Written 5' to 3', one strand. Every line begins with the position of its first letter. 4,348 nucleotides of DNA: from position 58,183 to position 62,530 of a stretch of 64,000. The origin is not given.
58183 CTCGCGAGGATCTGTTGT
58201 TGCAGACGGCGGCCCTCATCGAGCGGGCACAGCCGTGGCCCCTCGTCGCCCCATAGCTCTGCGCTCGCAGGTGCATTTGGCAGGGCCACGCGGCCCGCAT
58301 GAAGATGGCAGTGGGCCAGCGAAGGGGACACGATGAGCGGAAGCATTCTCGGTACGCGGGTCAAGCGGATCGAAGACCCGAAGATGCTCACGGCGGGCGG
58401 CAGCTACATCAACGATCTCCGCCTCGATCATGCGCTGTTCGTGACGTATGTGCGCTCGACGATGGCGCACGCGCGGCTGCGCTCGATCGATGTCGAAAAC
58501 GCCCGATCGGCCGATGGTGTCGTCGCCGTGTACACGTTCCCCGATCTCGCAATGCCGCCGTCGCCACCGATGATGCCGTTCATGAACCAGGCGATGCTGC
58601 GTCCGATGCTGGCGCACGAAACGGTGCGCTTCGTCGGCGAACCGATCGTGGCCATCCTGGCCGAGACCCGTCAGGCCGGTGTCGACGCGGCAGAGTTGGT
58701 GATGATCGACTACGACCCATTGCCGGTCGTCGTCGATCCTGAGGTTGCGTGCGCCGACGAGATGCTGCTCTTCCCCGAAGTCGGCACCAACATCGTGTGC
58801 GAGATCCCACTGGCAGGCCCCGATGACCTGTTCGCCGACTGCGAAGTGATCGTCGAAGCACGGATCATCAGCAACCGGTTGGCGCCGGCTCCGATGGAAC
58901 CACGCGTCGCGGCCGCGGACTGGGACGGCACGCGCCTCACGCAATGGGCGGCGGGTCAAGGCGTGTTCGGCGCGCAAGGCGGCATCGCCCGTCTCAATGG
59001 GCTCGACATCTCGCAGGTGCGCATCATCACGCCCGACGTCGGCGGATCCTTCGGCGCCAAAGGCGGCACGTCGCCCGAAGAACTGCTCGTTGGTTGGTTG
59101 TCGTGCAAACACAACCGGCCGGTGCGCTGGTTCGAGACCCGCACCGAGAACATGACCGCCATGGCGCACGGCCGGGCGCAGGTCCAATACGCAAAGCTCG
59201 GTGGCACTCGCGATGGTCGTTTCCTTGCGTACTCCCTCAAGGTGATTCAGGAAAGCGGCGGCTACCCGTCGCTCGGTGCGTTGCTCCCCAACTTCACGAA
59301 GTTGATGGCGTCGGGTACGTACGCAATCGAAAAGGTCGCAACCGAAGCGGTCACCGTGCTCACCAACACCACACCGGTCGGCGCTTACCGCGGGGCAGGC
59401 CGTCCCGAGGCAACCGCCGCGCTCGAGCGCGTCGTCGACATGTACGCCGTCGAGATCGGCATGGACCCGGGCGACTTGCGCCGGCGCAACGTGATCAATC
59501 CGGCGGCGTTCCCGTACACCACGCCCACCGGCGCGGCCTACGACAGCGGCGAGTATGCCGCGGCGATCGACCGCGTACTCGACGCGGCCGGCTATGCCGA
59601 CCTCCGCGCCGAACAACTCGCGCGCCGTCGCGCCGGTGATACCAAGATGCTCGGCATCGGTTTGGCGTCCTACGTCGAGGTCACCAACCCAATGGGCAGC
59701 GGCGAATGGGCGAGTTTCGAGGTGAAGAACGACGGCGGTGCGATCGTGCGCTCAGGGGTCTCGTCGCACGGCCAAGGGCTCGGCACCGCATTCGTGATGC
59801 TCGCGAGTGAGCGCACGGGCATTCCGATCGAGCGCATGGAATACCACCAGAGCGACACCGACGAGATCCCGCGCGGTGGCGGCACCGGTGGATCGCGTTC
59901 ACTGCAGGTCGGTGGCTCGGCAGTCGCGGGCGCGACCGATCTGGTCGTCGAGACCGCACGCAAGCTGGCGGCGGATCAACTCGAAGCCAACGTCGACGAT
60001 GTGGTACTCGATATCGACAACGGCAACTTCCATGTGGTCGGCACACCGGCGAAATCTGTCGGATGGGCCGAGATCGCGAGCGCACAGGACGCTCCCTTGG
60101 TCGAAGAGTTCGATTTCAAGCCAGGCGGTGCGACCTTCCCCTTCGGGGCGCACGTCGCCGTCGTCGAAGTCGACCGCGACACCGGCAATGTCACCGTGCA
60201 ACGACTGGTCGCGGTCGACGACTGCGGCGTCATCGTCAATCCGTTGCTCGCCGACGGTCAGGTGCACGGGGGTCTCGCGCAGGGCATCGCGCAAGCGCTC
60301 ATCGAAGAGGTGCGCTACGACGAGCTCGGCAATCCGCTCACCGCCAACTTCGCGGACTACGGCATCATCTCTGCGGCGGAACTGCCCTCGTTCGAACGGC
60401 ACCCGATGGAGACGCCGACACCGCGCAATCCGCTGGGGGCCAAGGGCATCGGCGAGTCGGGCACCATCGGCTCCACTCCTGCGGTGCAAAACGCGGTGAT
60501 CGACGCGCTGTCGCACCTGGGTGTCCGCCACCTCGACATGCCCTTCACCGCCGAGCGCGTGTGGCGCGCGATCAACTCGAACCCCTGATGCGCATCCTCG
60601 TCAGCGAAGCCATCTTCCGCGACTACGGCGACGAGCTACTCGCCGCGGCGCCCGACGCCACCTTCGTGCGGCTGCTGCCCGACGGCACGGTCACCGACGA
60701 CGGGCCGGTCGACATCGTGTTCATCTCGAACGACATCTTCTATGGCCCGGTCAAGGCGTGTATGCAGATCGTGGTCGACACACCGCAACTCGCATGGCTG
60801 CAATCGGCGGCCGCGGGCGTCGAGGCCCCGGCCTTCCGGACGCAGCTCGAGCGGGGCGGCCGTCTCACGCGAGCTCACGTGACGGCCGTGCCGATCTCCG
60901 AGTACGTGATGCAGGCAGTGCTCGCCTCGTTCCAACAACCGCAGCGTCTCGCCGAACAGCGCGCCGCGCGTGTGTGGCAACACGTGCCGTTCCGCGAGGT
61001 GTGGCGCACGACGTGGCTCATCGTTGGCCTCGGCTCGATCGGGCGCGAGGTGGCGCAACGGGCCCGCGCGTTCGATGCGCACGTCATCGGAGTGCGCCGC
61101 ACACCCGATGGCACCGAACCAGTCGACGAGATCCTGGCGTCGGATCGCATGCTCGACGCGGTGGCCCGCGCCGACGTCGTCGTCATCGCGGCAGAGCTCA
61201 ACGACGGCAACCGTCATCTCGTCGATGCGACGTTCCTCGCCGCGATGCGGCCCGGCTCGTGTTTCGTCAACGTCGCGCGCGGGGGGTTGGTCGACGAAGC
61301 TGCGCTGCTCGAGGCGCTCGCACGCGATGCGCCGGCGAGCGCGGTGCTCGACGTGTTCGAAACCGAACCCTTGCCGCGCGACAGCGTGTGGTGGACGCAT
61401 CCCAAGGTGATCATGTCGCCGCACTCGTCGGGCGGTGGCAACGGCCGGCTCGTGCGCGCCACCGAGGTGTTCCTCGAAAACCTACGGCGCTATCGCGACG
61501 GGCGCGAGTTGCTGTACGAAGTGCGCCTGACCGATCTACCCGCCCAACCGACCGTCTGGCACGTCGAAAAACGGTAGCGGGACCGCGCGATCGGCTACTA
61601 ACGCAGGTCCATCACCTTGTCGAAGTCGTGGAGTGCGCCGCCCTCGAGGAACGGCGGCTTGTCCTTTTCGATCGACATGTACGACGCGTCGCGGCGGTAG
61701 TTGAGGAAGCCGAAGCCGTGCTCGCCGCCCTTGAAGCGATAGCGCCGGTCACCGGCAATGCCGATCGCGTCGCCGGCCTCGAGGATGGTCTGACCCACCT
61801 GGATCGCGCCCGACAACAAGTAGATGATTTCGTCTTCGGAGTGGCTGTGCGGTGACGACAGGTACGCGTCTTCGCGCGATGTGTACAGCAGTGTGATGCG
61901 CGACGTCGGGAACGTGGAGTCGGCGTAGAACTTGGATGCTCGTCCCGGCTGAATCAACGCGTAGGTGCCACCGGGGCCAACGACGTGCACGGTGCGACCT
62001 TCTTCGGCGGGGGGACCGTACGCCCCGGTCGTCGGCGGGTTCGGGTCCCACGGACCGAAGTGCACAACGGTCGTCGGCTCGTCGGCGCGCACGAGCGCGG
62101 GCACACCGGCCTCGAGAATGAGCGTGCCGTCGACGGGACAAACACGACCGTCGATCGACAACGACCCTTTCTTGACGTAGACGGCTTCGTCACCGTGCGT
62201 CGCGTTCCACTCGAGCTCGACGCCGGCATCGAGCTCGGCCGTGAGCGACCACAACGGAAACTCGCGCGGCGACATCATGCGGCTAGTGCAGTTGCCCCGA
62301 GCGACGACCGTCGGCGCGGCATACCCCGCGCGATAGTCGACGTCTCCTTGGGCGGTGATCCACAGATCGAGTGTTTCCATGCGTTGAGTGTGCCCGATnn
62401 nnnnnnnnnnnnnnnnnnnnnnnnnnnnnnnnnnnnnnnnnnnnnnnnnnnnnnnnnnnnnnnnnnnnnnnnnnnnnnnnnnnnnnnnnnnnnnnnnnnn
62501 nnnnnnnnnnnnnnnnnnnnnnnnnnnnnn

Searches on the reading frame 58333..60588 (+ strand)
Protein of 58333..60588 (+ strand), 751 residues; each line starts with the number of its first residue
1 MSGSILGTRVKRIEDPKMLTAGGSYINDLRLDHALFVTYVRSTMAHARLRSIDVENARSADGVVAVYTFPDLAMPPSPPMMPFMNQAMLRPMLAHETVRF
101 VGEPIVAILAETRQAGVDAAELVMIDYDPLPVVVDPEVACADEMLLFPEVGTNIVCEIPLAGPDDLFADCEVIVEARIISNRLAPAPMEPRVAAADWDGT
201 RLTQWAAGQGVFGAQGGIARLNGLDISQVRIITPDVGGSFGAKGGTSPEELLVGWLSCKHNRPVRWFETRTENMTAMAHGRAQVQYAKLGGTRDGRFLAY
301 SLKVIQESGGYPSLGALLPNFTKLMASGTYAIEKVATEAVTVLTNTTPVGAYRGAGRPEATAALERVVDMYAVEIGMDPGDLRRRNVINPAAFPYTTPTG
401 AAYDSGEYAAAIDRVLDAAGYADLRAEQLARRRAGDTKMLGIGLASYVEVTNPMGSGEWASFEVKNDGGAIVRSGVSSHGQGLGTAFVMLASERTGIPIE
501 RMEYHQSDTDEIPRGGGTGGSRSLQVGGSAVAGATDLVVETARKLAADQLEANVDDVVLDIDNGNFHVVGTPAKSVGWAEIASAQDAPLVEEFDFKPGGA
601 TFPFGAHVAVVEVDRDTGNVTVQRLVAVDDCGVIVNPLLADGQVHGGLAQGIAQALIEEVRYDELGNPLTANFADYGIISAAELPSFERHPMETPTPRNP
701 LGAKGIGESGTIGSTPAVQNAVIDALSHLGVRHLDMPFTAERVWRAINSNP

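Call 57: search_protein_families(library=pfam, max_evalue=0.00001, proteins=[window:58333-60588:+])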
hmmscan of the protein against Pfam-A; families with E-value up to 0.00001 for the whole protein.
window:58333-60588:+ (751 aa): 3 families
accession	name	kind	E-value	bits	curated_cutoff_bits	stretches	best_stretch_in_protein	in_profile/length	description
PF20256.3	MoCoBD_2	-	1.2e-74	251.9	27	1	415-685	2-283/283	Molybdopterin cofactor-binding domain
PF02738.23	MoCoBD_1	-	1.3e-64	218.1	27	1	149-387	4-244/244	Molybdopterin cofactor-binding domain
PF01315.27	Ald_Xan_dh_C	-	2.2e-24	86.3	31.3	1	22-131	3-110/110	Aldehyde oxidase and xanthine dehydrogenase, a/b hammerhead domain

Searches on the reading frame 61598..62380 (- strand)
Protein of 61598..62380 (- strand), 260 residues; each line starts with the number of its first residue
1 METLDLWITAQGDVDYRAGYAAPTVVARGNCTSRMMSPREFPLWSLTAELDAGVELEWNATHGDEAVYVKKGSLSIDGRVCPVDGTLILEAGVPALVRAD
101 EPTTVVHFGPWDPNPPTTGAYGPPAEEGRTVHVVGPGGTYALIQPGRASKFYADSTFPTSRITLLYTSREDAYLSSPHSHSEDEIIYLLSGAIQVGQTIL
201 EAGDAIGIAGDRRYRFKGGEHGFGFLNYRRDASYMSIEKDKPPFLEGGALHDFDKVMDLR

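Call 57: search_protein_families(library=pfam, max_evalue=0.00001, proteins=[window:61598-62380:-])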
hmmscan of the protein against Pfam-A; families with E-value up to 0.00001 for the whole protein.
window:61598-62380:- (260 aa): 1 family
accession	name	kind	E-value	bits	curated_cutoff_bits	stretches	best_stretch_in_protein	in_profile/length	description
PF07883.17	Cupin_2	-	3.5e-06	27.1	27.2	0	175-216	11-56/70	Cupin domain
